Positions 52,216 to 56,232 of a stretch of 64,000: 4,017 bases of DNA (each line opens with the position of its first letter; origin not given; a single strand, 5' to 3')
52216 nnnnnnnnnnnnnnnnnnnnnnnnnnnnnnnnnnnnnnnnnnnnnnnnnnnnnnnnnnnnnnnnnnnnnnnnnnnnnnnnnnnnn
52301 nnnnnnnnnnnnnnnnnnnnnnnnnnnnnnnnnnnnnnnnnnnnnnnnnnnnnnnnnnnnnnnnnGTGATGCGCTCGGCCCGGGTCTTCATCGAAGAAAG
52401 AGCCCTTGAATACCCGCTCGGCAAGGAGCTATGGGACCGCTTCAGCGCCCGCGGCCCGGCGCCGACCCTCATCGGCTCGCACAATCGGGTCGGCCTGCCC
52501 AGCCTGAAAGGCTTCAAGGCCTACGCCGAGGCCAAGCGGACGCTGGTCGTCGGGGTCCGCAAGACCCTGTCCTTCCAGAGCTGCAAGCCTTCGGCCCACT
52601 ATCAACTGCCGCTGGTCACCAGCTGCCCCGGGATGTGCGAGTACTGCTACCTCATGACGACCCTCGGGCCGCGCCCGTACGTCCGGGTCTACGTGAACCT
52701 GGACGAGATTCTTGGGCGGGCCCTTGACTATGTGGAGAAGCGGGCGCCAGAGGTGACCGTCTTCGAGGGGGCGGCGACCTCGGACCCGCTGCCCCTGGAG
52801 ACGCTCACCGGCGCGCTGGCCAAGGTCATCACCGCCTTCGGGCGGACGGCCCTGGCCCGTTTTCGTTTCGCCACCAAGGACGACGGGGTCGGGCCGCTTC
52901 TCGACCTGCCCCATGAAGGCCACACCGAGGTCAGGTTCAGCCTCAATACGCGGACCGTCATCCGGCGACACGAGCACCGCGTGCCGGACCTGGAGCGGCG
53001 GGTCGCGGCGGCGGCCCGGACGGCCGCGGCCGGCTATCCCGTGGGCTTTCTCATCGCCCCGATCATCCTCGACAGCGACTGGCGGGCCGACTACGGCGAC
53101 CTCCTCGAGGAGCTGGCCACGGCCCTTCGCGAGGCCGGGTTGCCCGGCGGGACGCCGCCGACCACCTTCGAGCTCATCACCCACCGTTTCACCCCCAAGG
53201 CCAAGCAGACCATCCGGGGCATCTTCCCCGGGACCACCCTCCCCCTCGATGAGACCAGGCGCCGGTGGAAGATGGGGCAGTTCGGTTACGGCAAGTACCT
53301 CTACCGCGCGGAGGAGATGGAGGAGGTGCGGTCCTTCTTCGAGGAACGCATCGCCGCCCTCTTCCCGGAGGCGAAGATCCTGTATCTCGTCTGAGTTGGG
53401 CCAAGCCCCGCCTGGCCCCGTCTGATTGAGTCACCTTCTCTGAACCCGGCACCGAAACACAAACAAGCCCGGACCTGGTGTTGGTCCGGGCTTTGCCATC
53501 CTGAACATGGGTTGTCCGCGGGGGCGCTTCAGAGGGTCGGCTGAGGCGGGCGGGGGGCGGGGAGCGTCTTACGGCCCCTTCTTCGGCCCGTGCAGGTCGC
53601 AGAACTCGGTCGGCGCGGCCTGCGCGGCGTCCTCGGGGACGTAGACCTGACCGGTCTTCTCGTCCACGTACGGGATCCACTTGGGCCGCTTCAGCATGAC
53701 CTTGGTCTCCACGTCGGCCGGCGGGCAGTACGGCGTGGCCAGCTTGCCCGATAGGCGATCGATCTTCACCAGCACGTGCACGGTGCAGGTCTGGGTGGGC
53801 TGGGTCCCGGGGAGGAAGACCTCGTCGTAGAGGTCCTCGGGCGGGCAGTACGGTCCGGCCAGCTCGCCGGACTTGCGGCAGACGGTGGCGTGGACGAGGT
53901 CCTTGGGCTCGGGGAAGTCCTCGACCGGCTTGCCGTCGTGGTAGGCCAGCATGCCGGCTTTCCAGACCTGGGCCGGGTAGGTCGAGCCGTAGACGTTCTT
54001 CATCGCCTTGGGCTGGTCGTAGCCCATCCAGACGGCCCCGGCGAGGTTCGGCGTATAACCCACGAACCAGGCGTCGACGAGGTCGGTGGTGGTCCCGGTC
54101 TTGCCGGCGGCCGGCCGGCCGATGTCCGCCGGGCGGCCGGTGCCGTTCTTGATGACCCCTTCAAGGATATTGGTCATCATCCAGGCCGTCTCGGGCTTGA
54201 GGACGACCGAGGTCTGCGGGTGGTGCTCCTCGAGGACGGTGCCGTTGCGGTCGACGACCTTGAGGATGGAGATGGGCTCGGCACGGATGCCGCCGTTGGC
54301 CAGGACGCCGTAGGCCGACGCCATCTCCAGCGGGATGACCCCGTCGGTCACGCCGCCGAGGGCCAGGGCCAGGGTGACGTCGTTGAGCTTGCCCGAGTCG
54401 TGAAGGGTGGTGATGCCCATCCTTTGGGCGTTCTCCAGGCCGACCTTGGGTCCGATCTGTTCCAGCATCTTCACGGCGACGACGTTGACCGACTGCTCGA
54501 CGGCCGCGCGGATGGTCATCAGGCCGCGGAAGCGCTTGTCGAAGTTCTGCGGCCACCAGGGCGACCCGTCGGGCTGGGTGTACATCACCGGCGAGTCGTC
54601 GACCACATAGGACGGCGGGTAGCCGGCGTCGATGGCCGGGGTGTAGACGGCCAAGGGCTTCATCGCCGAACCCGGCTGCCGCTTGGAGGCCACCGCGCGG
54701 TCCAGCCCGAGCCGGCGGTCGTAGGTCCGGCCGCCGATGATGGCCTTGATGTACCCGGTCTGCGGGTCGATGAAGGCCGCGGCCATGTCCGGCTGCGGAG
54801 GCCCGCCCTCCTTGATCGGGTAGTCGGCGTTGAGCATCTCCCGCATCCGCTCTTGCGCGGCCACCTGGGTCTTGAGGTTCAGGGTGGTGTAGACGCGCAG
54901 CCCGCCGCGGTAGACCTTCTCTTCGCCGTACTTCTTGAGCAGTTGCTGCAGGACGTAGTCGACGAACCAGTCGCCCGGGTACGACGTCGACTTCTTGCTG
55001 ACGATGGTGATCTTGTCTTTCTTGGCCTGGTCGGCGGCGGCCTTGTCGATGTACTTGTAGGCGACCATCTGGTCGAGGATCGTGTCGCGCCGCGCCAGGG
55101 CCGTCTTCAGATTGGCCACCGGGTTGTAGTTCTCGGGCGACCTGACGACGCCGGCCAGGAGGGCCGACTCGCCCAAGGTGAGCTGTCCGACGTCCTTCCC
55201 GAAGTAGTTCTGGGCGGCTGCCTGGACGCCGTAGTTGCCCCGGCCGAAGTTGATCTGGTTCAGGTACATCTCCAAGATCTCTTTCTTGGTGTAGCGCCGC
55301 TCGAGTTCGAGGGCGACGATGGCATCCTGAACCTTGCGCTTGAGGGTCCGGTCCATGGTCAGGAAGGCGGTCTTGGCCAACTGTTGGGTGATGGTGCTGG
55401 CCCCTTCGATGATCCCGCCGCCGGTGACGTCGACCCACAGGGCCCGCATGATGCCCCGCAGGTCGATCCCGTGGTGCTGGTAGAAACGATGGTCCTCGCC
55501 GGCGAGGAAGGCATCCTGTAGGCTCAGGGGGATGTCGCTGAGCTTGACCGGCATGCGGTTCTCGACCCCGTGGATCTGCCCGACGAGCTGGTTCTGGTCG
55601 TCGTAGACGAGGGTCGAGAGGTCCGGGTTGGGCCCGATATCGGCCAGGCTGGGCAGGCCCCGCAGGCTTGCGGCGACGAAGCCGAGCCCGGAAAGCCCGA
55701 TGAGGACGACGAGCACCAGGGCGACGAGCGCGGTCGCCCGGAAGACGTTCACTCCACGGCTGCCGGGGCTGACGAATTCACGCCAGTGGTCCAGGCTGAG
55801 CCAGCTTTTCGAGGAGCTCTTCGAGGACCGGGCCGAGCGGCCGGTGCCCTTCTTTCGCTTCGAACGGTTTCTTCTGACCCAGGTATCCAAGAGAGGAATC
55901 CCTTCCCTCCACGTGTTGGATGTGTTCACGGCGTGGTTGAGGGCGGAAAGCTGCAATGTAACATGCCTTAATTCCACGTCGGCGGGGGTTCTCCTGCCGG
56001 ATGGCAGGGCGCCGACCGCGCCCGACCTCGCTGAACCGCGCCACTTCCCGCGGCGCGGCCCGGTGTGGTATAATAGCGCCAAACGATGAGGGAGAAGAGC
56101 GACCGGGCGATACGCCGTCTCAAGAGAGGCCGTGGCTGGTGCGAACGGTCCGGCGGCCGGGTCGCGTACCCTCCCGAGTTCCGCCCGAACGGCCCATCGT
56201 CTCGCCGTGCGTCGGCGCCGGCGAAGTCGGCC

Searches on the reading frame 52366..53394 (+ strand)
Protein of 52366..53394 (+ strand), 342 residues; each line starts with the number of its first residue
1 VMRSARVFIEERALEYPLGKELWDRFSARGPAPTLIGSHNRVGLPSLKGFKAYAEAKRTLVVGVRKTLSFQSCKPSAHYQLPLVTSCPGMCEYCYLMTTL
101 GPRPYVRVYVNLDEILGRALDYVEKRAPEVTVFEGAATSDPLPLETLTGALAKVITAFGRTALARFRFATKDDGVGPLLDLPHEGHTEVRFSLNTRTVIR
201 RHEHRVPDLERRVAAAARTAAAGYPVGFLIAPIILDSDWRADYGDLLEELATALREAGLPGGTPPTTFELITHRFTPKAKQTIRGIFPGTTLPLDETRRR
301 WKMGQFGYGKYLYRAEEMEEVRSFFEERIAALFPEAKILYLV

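Call 28: search_protein_families(library=pfam, proteins=[window:52366-53394:+], max_evalue=0.00001)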
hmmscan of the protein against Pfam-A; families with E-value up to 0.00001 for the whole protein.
window:52366-53394:+ (342 aa): 1 family
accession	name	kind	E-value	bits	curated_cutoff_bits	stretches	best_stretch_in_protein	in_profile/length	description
PF20903.3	SPL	-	3.5e-113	378.4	27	1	6-341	5-337/338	Spore photoproduct lyase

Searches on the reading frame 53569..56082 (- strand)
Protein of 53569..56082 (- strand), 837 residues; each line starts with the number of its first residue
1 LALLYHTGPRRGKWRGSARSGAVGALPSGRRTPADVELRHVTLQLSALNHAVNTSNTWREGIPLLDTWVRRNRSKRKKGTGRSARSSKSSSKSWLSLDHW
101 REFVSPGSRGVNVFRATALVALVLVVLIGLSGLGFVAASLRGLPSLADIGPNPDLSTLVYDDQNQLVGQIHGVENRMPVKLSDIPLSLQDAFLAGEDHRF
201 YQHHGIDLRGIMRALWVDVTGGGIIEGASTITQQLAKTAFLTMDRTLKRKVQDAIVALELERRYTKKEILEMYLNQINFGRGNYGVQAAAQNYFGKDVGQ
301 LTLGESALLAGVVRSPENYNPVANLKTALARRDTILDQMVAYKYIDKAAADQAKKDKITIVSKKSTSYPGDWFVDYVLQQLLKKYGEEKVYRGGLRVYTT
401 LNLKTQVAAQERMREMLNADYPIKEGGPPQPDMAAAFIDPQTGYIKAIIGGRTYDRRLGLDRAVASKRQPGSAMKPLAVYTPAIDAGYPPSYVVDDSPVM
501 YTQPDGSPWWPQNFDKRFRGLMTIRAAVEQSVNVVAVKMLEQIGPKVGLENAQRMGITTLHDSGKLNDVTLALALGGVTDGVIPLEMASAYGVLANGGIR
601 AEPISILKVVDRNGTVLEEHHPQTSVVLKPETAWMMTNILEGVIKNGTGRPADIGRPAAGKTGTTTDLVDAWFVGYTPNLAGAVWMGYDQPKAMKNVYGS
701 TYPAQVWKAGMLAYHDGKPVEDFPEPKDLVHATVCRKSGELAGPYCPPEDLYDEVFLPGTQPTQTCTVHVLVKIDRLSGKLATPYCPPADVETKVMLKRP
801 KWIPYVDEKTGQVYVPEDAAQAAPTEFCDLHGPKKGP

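Call 28: search_protein_families(library=pfam, proteins=[window:53569-56082:-], max_evalue=0.00001)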
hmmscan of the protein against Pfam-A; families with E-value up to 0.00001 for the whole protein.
window:53569-56082:- (837 aa): 2 families
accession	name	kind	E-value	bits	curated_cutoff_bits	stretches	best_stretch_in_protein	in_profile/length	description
PF00912.28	Transgly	-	6.4e-67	224.9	27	1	164-339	2-177/178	Transglycosylase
PF00905.27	Transpeptidase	-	2.4e-31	109.5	22.1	1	433-707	1-294/299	Penicillin binding protein transpeptidase domain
